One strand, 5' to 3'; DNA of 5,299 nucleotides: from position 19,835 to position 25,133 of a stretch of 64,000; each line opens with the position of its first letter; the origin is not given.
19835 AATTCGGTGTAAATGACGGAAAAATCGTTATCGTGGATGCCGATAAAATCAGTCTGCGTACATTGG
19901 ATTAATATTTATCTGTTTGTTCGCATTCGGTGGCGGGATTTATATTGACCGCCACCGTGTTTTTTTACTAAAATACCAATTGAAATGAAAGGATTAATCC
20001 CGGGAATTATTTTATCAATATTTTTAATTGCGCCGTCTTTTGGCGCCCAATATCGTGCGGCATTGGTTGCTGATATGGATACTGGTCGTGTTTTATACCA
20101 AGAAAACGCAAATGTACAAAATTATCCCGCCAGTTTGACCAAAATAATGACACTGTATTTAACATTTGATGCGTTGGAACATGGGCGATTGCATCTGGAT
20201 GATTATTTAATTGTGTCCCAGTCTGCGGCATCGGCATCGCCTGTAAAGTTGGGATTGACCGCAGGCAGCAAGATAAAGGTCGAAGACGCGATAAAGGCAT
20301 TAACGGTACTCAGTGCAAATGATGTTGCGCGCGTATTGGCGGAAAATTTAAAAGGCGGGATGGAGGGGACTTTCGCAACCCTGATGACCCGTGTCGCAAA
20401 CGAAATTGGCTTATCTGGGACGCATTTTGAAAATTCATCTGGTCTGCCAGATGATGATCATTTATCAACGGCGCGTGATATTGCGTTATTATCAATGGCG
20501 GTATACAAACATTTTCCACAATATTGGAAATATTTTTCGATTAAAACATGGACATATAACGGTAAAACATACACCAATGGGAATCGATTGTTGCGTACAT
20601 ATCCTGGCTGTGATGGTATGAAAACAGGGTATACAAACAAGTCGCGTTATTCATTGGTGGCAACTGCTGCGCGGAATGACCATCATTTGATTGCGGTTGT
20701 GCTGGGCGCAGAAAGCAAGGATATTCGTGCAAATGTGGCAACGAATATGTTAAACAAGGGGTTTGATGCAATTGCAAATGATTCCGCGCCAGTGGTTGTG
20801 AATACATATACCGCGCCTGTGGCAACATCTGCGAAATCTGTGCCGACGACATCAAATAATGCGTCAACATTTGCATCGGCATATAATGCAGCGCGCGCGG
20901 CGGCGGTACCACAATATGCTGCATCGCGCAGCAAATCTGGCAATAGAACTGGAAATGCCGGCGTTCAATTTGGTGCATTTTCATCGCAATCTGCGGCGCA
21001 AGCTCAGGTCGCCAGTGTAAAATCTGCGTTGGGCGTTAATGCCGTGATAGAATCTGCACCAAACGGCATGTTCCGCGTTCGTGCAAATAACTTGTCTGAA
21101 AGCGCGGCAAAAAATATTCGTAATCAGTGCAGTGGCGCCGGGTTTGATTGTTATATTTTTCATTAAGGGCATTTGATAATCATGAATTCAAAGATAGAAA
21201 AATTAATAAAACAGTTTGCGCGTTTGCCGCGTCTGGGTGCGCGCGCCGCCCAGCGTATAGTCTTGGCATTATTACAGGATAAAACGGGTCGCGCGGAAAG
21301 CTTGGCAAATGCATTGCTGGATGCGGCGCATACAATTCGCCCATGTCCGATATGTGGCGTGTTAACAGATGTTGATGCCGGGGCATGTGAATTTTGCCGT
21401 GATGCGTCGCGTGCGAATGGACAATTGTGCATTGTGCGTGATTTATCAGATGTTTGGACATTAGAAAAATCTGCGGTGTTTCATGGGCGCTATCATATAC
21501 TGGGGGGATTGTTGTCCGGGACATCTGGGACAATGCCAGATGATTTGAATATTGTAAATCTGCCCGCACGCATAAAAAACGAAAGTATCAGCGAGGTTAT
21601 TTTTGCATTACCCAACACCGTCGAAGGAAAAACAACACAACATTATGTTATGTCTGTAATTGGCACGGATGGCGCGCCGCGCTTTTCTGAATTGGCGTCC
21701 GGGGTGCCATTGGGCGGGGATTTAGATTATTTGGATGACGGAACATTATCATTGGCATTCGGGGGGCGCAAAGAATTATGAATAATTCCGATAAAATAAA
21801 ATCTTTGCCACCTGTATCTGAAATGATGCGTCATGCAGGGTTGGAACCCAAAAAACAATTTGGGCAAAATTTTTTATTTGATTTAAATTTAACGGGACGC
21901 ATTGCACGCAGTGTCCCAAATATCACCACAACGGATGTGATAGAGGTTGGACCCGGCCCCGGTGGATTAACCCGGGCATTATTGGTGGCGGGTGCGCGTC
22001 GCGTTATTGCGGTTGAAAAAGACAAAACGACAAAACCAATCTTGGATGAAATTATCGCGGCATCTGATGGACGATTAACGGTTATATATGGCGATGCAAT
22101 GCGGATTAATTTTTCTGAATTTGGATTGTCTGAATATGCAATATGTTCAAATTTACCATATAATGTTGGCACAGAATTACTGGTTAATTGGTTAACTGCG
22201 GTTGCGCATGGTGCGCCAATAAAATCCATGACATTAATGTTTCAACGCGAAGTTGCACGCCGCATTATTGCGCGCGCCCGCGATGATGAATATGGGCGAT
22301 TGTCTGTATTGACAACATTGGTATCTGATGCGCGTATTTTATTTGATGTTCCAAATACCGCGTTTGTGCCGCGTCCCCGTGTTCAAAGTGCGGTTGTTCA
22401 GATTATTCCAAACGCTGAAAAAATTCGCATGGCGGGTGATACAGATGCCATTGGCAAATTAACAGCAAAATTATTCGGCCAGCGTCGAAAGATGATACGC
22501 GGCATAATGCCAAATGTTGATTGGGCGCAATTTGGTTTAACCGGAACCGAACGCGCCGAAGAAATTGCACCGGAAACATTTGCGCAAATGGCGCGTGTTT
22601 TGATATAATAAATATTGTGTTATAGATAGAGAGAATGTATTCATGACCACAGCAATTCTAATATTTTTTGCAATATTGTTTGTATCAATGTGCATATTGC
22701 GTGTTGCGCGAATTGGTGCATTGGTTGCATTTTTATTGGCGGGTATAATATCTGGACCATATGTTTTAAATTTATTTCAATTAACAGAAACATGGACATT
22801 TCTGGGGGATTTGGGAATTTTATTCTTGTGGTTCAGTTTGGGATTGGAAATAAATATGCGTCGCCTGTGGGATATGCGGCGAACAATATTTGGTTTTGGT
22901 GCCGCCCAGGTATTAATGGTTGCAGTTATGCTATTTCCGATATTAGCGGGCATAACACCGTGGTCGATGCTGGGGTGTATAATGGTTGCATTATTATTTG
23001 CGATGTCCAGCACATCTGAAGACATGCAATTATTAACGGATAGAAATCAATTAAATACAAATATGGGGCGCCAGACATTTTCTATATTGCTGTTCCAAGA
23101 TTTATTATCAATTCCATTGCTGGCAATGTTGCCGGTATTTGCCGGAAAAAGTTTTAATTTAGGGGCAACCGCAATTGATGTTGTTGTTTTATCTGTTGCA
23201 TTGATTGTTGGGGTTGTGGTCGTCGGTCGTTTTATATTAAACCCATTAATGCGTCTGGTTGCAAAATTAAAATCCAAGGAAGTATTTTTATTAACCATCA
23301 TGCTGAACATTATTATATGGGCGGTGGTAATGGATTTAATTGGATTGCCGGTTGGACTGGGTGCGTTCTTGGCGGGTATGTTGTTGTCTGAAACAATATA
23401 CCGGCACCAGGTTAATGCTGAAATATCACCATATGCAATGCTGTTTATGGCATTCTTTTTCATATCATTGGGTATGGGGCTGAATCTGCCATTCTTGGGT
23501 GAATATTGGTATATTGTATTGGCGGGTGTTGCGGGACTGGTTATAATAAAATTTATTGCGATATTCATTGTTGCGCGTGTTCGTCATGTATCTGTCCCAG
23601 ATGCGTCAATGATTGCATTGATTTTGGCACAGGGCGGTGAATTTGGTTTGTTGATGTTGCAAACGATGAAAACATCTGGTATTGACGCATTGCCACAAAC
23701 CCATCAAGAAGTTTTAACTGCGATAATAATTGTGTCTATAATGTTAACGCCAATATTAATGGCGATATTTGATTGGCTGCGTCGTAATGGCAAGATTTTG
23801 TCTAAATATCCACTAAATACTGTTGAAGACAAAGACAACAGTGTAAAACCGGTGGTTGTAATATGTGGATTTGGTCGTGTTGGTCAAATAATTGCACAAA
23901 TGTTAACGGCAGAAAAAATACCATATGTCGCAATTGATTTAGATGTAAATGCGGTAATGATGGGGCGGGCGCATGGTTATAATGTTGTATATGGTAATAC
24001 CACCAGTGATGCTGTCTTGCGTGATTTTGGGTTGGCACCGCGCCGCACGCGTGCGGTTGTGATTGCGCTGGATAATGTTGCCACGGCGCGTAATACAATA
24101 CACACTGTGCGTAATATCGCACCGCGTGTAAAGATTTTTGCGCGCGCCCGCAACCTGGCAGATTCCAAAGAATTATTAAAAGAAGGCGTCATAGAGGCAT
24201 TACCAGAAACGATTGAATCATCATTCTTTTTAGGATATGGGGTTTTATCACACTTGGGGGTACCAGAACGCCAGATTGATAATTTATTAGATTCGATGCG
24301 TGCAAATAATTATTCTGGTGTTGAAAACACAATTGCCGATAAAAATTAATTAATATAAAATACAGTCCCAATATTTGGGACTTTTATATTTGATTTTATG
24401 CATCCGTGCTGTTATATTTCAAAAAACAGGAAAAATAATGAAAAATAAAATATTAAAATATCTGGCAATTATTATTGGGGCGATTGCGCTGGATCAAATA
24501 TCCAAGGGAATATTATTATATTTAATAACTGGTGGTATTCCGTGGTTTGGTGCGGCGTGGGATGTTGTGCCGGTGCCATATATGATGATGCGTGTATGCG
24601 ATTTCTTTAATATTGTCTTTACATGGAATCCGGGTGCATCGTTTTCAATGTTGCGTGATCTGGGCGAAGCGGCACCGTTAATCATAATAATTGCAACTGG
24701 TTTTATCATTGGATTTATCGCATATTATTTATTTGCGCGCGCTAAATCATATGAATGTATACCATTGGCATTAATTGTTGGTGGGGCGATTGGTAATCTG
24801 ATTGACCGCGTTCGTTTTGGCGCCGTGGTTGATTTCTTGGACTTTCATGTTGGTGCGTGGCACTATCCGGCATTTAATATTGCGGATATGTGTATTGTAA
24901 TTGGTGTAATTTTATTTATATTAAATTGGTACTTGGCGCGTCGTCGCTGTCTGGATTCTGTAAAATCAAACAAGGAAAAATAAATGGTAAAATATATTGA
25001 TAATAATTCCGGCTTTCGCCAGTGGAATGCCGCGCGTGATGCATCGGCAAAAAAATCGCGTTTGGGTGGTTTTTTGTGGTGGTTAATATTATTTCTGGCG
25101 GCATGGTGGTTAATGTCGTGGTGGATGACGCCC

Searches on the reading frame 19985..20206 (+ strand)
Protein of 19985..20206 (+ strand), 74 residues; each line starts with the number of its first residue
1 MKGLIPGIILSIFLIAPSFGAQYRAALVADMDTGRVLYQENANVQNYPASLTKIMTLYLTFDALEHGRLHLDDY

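Call 40: search_solved_structures(query=window:19985-20206:+, max_evalue=10)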
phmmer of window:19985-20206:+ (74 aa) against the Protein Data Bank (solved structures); distinct sequences matched with E-value up to 10: 30.
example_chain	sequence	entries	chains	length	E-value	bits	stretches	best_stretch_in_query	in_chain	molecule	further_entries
5ty7_A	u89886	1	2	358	2.4e-08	37.3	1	27-73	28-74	Penicillin-binding protein 4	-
5tw8_A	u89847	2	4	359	2.4e-08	37.3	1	27-73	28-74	Penicillin-binding protein 4 | Penicillin binding protein 4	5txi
7kcv_A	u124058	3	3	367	2.5e-08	37.3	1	27-73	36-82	Penicillin-binding protein 4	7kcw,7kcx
6c39_A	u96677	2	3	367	2.5e-08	37.2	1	27-73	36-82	Serine-type D-Ala-D-Ala carboxypeptidase | Penicillin-binding protein 4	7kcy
1tvf_A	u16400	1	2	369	2.5e-08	37.2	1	27-73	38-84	penicillin binding protein 4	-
5tw4_A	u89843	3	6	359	2.6e-08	37.2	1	27-73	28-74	Penicillin-binding protein 4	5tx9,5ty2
6c3k_A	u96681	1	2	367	2.7e-08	37.2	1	27-73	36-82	Penicillin-binding protein 4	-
3hum_A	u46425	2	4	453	3.3e-08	36.9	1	27-73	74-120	Penicillin-binding protein 4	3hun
6dz8_A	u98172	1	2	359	1.3e-07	35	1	27-73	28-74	Penicillin-binding protein 4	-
1xp4_A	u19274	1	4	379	1.7e-06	31.5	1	15-71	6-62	D-alanyl-D-alanine carboxypeptidase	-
1nzo_A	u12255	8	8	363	1.4e-05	28.6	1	25-69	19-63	Penicillin-binding protein 5 | D-alanyl-D-alanine carboxypeptidase dacA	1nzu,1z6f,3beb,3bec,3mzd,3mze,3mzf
1hd8_A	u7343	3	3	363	1.4e-05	28.6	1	25-69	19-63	PENICILLIN-BINDING PROTEIN 5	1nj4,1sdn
5j8x_A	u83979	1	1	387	1.5e-05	28.5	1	25-69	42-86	D-alanyl-D-alanine carboxypeptidase DacA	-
6ntz_A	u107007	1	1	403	1.6e-05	28.4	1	25-69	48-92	D-alanyl-D-alanine carboxypeptidase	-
3a3j_A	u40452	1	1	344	2.7e-05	27.7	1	26-73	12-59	PBP5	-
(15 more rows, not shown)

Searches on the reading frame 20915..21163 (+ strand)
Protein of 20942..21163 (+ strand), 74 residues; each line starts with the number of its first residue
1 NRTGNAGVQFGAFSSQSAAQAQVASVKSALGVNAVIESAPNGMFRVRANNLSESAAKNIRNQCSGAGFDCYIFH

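Call 42: search_solved_structures(query=window:20942-21163:+, max_evalue=10)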
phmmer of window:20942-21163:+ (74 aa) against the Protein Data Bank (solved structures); distinct sequences matched with E-value up to 10: 1.
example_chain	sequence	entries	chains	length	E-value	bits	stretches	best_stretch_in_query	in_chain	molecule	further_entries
1x60_A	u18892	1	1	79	0.16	16.4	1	4-72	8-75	Sporulation-specific N-acetylmuramoyl-L-alanine amidase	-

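Call 77: search_solved_structures(query=A4, max_evalue=10, show_alignments=2)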
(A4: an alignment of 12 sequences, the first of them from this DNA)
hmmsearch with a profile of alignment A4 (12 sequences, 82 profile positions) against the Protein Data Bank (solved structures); distinct sequences matched with E-value up to 10: 4.
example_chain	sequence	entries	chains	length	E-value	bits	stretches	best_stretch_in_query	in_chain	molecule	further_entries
1x60_A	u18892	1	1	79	1.2e-05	28.9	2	15-44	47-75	Sporulation-specific N-acetylmuramoyl-L-alanine amidase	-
8fg6_B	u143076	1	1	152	0.25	15.1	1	27-70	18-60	C104.1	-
6wmk_A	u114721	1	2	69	1.5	12.6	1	28-72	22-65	Beta sheet heterodimer LHD29 - Chain A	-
4m01_A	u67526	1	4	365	9.5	10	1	12-39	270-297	Serine-rich adhesin for platelets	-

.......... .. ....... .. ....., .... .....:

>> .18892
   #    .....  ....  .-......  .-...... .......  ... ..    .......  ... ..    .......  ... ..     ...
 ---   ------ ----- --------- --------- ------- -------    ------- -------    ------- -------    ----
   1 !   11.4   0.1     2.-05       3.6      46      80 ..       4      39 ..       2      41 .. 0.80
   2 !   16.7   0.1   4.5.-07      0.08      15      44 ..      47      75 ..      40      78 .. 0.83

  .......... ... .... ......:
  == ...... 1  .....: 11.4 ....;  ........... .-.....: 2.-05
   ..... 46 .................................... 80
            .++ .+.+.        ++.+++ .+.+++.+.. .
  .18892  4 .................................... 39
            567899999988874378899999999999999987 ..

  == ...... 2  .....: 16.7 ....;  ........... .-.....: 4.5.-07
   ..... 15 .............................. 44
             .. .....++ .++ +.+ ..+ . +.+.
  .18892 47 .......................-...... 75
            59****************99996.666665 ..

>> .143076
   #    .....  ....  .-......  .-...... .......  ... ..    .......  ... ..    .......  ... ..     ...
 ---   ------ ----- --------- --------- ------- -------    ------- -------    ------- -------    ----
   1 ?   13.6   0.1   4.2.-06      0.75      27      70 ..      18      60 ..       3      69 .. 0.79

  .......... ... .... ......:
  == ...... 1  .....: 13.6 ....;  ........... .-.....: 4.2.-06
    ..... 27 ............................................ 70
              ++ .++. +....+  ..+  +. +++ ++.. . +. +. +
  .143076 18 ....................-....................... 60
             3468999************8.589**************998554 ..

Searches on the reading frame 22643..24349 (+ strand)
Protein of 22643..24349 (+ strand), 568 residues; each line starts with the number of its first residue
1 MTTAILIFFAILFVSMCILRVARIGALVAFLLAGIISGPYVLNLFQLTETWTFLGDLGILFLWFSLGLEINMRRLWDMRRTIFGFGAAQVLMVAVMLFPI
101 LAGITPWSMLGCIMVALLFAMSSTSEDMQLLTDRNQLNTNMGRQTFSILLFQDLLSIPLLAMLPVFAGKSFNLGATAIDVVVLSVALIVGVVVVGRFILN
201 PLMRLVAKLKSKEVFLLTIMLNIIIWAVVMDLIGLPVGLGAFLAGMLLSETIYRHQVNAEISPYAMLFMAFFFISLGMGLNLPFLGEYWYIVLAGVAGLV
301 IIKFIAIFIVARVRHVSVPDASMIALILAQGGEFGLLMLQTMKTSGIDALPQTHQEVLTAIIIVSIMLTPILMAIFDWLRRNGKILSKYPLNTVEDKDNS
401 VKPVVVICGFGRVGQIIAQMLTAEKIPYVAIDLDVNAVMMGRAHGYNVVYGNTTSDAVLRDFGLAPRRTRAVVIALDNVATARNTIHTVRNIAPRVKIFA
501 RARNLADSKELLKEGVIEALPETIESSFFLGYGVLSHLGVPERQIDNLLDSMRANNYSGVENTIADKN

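Call 7: search_protein_families(library=ncbifam, proteins=[window:22643-24349:+], max_evalue=0.1)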
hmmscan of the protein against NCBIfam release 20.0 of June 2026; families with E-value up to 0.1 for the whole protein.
window:22643-24349:+ (568 aa): 8 families
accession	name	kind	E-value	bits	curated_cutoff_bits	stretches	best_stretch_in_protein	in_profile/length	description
NF002924.0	PRK03562.1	equivalog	2.2e-108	363.3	752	1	4-565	9-563/623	glutathione-regulated potassium-efflux system protein KefC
NF002973.0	PRK03659.1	equivalog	7.7e-108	361.6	804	1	3-544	8-540/602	glutathione-regulated potassium-efflux system protein KefB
TIGR00932.1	2a37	subfamily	4.8e-54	183.7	238.3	1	15-281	7-275/275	monovalent cation:proton antiporter-2 (CPA2) family protein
NF007950.1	PRK10669.1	equivalog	8.9e-45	153.5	700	1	4-505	10-518/547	YbaL family putative K(+) efflux transporter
NF045626.1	FeTrans_MagA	equivalog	9.8e-24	84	700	1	2-375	9-376/386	iron transporter MagA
NF007039.0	PRK09496.3-2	equivalog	0.0018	17.2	293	1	405-465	3-64/446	Trk system potassium transporter TrkA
NF007031.0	PRK09496.1-2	equivalog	0.028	13.5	289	1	405-440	3-38/458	Trk system potassium transporter TrkA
TIGR00798.1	mtc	subfamily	0.046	12.6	322.8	1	167-243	211-283/317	sideroflexin family mitochondrial carrier protein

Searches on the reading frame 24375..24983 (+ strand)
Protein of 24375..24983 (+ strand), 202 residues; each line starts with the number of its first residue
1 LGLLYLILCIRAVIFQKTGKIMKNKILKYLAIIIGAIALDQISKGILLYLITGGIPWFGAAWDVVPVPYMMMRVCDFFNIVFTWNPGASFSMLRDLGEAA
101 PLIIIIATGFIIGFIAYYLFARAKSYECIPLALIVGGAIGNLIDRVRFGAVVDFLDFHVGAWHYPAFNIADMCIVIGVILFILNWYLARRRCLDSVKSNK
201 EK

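Call 7: search_protein_families(library=ncbifam, proteins=[window:24375-24983:+], max_evalue=0.1)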
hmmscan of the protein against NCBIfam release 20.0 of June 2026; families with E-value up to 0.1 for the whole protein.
window:24375-24983:+ (202 aa): 22 families
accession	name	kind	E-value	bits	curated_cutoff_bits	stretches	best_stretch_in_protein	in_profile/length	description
TIGR00077.1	lspA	equivalog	7.7e-31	107.2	73.95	1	20-189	3-158/164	signal peptidase II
NF011357.0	PRK14775.1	equivalog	3.8e-30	105.1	201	1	22-183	1-145/170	lipoprotein signal peptidase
NF011360.0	PRK14779.1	subfamily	2.9e-29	102.2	177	1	72-190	39-159/163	lipoprotein signal peptidase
NF011352.0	PRK14770.1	equivalog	1.7e-28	99.2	223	1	30-192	20-169/173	lipoprotein signal peptidase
NF011358.0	PRK14776.1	equivalog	1.1e-26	93.7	285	1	72-191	41-160/170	lipoprotein signal peptidase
NF011367.0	PRK14786.1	equivalog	2.3e-21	76.6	190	1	73-181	33-138/154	lipoprotein signal peptidase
NF011366.0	PRK14785.1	subfamily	3.9e-21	75.8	256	1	74-185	75-189/198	lipoprotein signal peptidase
NF011371.0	PRK14790.1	equivalog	3.3e-19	69.3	202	1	21-188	4-155/169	lipoprotein signal peptidase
NF011365.0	PRK14784.1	equivalog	4.6e-19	69.1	181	1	75-185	38-146/160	lipoprotein signal peptidase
NF011355.0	PRK14773.1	subfamily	1.2e-18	67.7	218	1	68-190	65-191/206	lipoprotein signal peptidase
NF011368.0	PRK14787.1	equivalog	1.7e-17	64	177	1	71-184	33-152/167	lipoprotein signal peptidase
NF011359.0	PRK14777.1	subfamily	1.3e-16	60.8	187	1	78-190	65-182/191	lipoprotein signal peptidase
NF011350.0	PRK14768.1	equivalog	4.1e-16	59.6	210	1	29-183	3-138/148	lipoprotein signal peptidase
NF011362.0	PRK14781.1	subfamily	6.7e-16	58.8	177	1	77-189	55-163/170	lipoprotein signal peptidase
NF011369.0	PRK14788.1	equivalog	5.3e-14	52.1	200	2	28-153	5-118/213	lipoprotein signal peptidase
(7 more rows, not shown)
